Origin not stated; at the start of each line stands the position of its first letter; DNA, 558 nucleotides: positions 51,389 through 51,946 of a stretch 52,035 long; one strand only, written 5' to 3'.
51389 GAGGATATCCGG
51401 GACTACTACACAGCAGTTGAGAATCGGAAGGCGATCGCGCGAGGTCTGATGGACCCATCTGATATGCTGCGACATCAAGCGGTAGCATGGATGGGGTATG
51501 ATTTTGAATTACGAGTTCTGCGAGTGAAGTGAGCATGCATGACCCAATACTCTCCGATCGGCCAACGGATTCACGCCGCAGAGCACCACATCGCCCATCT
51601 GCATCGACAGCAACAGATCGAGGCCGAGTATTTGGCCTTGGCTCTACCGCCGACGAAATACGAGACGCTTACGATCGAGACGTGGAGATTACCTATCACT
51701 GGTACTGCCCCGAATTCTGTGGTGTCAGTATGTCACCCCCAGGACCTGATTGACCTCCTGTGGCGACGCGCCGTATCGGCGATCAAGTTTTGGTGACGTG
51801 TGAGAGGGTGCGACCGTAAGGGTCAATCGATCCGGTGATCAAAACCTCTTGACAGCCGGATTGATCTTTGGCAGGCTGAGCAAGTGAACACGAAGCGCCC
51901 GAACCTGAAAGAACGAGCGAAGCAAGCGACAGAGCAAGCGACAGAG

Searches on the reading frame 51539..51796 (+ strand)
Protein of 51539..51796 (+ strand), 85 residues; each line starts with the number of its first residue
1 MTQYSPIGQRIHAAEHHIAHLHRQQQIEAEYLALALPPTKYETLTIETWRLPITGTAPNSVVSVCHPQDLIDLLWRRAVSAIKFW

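Call 6: search_protein_families(library=pfam, proteins=[window:51539-51796:+], max_evalue=0.01)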
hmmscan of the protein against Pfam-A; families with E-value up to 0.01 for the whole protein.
window:51539-51796:+ (85 aa): 0 families

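Call 7: search_protein_families(library=phrogs, proteins=[window:51539-51796:+], max_evalue=0.01)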
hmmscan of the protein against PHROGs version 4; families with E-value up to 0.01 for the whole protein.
window:51539-51796:+ (85 aa): 0 families

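Call 29: find_encoding_contigs(protein=window:51539-51796:+, flank=10000, max_places=10)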
Protein window:51539-51796:+ (85 aa): 2 contigs read that carry it; 1 place shown.
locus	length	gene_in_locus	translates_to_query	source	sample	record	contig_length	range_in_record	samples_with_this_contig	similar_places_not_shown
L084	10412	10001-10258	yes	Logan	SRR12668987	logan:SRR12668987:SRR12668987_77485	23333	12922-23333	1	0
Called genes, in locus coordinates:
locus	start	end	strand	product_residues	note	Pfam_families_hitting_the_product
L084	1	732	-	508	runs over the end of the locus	PF12705:PDDEXK_1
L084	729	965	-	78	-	-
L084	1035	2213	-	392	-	-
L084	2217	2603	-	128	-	PF05014:Nuc_deoxyrib_tr (weak)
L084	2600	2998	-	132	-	-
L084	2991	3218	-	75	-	-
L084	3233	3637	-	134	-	-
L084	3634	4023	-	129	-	-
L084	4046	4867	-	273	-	-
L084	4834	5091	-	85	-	-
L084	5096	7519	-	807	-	PF19263:DUF5906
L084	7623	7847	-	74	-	-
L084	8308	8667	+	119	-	-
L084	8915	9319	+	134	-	-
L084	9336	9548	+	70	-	-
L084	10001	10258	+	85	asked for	-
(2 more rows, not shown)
